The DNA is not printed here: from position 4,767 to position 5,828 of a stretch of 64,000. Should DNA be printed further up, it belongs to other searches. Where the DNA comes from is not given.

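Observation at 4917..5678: Orphan Cas4-like Fe-S PD-(D/E)xK nuclease with no CRISPR-Cas context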

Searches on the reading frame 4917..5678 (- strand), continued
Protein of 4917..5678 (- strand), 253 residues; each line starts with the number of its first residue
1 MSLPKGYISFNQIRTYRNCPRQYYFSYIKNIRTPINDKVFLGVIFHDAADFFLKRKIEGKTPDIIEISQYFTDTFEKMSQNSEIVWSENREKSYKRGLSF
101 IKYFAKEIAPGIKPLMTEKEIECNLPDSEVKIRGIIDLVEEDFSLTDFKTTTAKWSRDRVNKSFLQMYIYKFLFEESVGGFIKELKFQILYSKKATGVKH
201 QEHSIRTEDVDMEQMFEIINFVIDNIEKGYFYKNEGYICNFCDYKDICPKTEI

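Call 17: find_encoding_contigs(protein=P0090, flank=5000, max_places=1)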
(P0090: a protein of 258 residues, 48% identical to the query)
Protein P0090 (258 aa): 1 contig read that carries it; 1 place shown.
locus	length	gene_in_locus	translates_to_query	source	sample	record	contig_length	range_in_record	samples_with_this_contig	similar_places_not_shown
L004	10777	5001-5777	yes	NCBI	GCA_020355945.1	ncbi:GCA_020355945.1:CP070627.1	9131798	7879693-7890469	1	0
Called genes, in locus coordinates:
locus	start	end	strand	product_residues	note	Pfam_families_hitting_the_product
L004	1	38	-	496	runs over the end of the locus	PF15892:BNR_4 (faint), PF13088:BNR_2 (faint)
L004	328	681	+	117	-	-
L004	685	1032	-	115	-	PF02311:AraC_binding (weak), PF07883:Cupin_2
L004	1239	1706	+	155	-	PF00571:CBS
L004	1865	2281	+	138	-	PF01951:Archease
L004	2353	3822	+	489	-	PF01139:RtcB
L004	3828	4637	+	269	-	PF02540:NAD_synthase (weak), PF01171:ATP_bind_3 (faint)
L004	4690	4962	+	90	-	PF01649:Ribosomal_S20p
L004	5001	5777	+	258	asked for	PF09810:Exo5 (faint), PF12705:PDDEXK_1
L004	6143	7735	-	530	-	PF01637:ATPase_2 (faint), PF13173:AAA_14 (faint)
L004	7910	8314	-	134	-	PF12844:HTH_19, PF01381:HTH_3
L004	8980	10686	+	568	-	PF07638:Sigma70_ECF (weak), PF04542:Sigma70_r2, PF04545:Sigma70_r4, PF08281:Sigma70_r4_2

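Call 18: find_encoding_contigs(protein=P0078, flank=5000, max_places=1)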
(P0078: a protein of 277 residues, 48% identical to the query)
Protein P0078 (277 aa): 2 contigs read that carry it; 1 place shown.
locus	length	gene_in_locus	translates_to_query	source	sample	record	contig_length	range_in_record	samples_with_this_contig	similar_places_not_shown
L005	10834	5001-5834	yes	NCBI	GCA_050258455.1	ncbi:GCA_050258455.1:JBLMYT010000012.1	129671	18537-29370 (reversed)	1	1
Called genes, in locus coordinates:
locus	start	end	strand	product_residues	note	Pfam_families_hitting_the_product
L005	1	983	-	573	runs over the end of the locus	PF03901:Glyco_transf_22, PF13231:PMT_2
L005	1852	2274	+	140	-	PF01951:Archease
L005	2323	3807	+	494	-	PF01139:RtcB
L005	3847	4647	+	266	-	-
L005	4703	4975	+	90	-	PF01649:Ribosomal_S20p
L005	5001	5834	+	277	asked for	PF12705:PDDEXK_1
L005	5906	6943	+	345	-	PF03706:LPG_synthase_TM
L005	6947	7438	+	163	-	PF22811:Zn_ribbon_NrdR, PF03477:ATP-cone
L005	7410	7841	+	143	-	PF00011:HSP20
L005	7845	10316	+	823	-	PF02190:LON_substr_bdg, PF00004:AAA, PF07728:AAA_5, PF22667:Lon_lid, PF05362:Lon_C, PF13541:ChlI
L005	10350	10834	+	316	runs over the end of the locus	PF00586:AIRS, PF02769:AIRS_C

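Call 19: find_encoding_contigs(protein=P0119, flank=5000, max_places=1)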
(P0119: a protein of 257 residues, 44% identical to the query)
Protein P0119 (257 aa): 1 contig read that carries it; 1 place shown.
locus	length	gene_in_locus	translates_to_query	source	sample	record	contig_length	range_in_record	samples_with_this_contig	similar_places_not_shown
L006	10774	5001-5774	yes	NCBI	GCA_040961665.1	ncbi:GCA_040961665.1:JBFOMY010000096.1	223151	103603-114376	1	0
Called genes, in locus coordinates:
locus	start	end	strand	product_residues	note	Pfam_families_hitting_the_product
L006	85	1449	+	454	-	PF00072:Response_reg, PF00158:Sigma54_activat, PF14532:Sigma54_activ_2, PF07728:AAA_5 (weak), PF25601:AAA_lid_14, PF02954:HTH_8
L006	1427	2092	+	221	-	PF04028:DUF374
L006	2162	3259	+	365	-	PF00365:PFK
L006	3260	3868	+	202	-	PF02223:Thymidylate_kin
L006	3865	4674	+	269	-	-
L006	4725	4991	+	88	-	PF01649:Ribosomal_S20p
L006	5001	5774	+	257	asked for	PF12705:PDDEXK_1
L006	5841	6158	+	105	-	PF07238:PilZ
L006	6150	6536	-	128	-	PF02627:CMD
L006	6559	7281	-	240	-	-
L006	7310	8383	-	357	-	PF01063:Aminotran_4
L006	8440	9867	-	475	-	PF01225:Mur_ligase, PF08245:Mur_ligase_M, PF02875:Mur_ligase_C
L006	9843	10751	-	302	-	PF02016:Peptidase_S66, PF17676:Peptidase_S66C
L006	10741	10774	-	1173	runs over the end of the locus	PF00672:HAMP, PF00512:HisKA (weak), PF13581:HATPase_c_2 (weak), PF02518:HATPase_c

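Call 23: find_related_loci(query=A1, collection=genome_contigs, flank=4000)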
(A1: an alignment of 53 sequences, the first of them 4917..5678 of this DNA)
Query A1 (253 aa) in genome_contigs; peptide patterns used: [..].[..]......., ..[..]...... (x = any residue, [..] = any of these).
359 stretches matched a pattern; 61 encode a relative of the query (tblastn E <= 1e-3); 61 distinct loci.
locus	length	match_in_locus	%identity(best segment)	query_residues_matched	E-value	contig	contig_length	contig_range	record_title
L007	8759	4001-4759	83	1-253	4e-148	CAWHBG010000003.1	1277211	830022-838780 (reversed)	MAG: Candidatus Aminicenantes bacterium isolate MFD03804.bin.1.187 genome assembly, contig: contig_6312, whole genome sh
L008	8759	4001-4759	79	1-253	2e-141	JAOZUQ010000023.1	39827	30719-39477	MAG: Candidatus Aminicenantes bacterium isolate GMC8.metabat2.13 GMC8_408_length_39827_cov_10.283441, whole genome shotg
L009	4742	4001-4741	81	1-247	1e-141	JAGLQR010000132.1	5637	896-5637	MAG: Candidatus Aminicenantes bacterium isolate RS_8_64 ROV157_8.bin.64.fa_132, whole genome shotgun sequence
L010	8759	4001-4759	77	1-253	4e-137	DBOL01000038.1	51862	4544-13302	MAG TPA_asm: Candidatus Aminicenantes bacterium UBA647 UBA647_contig_3806, whole genome shotgun sequence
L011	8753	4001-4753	75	1-251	3e-134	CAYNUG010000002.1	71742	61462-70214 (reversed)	MAG TPA_asm: uncultured Clostridia bacterium isolate binchicken_co67_213 genome assembly, contig: NODE_275_length_71742_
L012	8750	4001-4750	69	1-250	2e-122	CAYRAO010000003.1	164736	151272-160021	MAG TPA_asm: uncultured Clostridia bacterium isolate binchicken_co67_37 genome assembly, contig: NODE_24_length_164736_c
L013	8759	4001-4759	64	1-253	1e-114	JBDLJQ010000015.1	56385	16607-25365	MAG: Acidobacteriota bacterium isolate MAG103 MAG103_15, whole genome shotgun sequence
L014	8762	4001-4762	53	1-253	3e-94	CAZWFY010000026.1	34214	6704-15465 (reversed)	MAG TPA_asm: uncultured Clostridia bacterium isolate binchicken_co67_288 genome assembly, contig: NODE_1170_length_34214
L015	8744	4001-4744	51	1-248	2e-92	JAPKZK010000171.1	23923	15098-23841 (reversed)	MAG: Candidatus Aminicenantes bacterium isolate LacPavin_0920_SED2_MAG_46_26 LacPavin_0920_SED2_scaffold_615370, whole g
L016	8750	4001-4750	52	1-248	2e-90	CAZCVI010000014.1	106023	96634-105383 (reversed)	MAG TPA_asm: uncultured Clostridia bacterium isolate binchicken_co113_160 genome assembly, contig: NODE_190_length_10602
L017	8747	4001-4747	54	1-248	2e-90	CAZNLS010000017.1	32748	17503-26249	MAG TPA_asm: uncultured Clostridia bacterium isolate binchicken_co275_129 genome assembly, contig: NODE_1443_length_3274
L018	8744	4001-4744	51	1-248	6e-90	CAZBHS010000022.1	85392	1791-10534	MAG TPA_asm: uncultured Clostridia bacterium isolate binchicken_co42_202 genome assembly, contig: NODE_137_length_85392_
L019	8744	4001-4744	51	1-248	1e-89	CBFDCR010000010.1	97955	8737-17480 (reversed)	MAG TPA_asm: uncultured bacterium isolate SRR26215683_binner23_Refined_38 genome assembly, contig: ERZ25073488.27, whole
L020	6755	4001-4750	49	1-250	5e-89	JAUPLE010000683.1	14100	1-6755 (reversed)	MAG: Acidobacteriota bacterium isolate erpe_2018_pw_9hr_WHONDRS-PP48-000088_B_bin.18 scaffold_964802, whole genome shotg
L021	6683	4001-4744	49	1-248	5e-89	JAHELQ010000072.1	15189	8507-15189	MAG: Candidatus Aminicenantes bacterium isolate Ww63 NODE_7945_length_15189_cov_2.719538, whole genome shotgun sequence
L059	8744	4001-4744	27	1-248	5e-28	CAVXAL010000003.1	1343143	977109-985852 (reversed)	MAG: Candidatus Aminicenantes bacterium isolate MFD04408.bin.2.25 genome assembly, contig: contig_29302, whole genome sh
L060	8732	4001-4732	28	8-248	2e-25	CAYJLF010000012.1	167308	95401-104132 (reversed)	MAG TPA_asm: uncultured bacterium isolate ERP124720_co1_184 genome assembly, contig: NODE_108_length_167308_cov_12.72619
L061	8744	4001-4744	27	4-248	7e-24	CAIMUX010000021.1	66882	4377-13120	MAG: Candidatus Eisenbacteria bacterium isolate Loclat_bin-10216 genome assembly, contig: bin-10216:021/142, whole genom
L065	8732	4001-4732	26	8-248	6e-21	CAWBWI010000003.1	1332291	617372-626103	MAG: Candidatus Eisenbacteria bacterium isolate MFD09730.bin.2.41 genome assembly, contig: contig_1763, whole genome sho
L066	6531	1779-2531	25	5-244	3e-14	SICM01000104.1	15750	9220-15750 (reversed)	MAG: Candidatus Latescibacterota bacterium isolate Baikal-deep-G205 BACOMB-C17931, whole genome shotgun sequence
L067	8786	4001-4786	20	1-252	2e-9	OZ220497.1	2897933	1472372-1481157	MAG: Acidimicrobiales bacterium isolate 893527ef-317f-4e76-befb-80f720a9291d genome assembly, chromosome: 1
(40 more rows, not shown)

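Call 29: predict_structure(alignment_id=A1)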
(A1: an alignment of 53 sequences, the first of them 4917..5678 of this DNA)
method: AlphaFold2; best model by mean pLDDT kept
length: 253 residues; sequences in the alignment: 53
mean_pLDDT: 93.4   pTM: 0.89
mean pLDDT of the five models: 93.4, 93.3, 92.9, 92.8, 92.6
residues with pLDDT >= 90: 213; 70-90: 36; 50-70: 4; < 50: 0
segments of 3 or more residues with pLDDT < 50: none
pLDDT, mean of each block of 10 residues (from residue 1): 91 94 93 92 97 95 92 97 92 97 97 96 92 97 97 95 96 94 97 94 96 96 95 72 86 79
secondary structure, 60 per line:
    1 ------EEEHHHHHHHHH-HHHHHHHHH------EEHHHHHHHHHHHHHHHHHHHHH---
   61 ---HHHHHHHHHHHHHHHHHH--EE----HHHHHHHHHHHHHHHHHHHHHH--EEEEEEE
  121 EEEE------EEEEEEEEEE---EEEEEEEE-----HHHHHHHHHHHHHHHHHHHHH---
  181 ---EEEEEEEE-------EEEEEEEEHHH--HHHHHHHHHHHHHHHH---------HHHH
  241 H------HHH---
elements in order: E7-9 H10-18 H20-28 H37-57 H64-81 H90-111 E114-124 E131-140 E144-151 H157-177 E184-191 E199-206 H212-227 H237-241

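Call 32: fold_search(model_id=the predicted structure, library=pdb)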
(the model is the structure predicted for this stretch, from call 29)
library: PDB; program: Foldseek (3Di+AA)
matches with E <= 10: 546; with E <= 0.001: 26
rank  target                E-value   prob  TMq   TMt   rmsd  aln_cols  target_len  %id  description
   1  9iac_A                6.7e-08  1.00  0.63  0.60   5.4       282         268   13  Structure of the Argonaute-associated Cas4 family protein 1 (ACE1) from Microcystis aeruginosa (MaACE1) (released 2025-04-23)
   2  9iac_B                1.2e-07  1.00  0.60  0.57   5.9       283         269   13  Structure of the Argonaute-associated Cas4 family protein 1 (ACE1) from Microcystis aeruginosa (MaACE1) (released 2025-04-23)
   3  9iab_B                1.8e-07  1.00  0.65  0.62   4.6       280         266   14  Structure of the Argonaute-associated Cas4 family protein 1 (ACE1) from Chroococcidiopsis thermalis (CtACE1) (released 2025-04-23)
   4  9iab_A                3.7e-07  1.00  0.63  0.60   4.9       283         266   13  Structure of the Argonaute-associated Cas4 family protein 1 (ACE1) from Chroococcidiopsis thermalis (CtACE1) (released 2025-04-23)
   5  3l0a                  4.1e-07  1.00  0.58  0.55   6.1       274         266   14  Crystal structure of Putative exonuclease (RER070207002219) from Eubacterium rectale at 2.19 A resolution (released 2010-01-12)
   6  3h4r                  5.3e-07  1.00  0.52  0.58   7.9       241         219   14  Crystal structure of E. coli RecE exonuclease (released 2009-05-26)
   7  9np6_A                1.3e-06  1.00  0.59  0.21   4.9       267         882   13  Cryo-EM structure of AdnA(D934A)-AdnB(D1014A) in complex with AMPPNP and blunt end DNA (released 2025-03-19)
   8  6ppr_A                2.9e-06  1.00  0.65  0.23   5.0       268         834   15  Cryo-EM structure of AdnA(D934A)-AdnB(D1014A) in complex with AMPPNP and DNA (released 2019-11-20)
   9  7sjr_A                4.2e-06  1.00  0.67  0.21   4.6       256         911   13  Cryo-EM structure of AdnA-AdnB(W325A) in complex with DNA and AMPPNP (released 2021-12-22)
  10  4ic1_B                1.0e-05  1.00  0.38  0.46  13.3       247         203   14  Crystal structure of SSO0001 (released 2013-01-16)
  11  6ppj_A                2.3e-05  1.00  0.55  0.19   5.6       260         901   12  Cryo-EM structure of AdnA(D934A)-AdnB(D1014A) in complex with AMPPNP (released 2019-11-20)
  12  4ic1_D                4.4e-05  1.00  0.37  0.44  13.4       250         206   14  Crystal structure of SSO0001 (released 2013-01-16)
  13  6ppu_A                5.0e-05  1.00  0.65  0.30   4.8       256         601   14  Cryo-EM structure of AdnAB-AMPPNP-DNA complex (released 2019-11-20)
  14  4ic1_A                5.3e-05  1.00  0.38  0.45  13.4       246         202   14  Crystal structure of SSO0001 (released 2013-01-16)
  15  4ceh_A                5.6e-05  1.00  0.42  0.11   5.5       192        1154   17  Crystal structure of AddAB with a forked DNA substrate (released 2014-03-12)
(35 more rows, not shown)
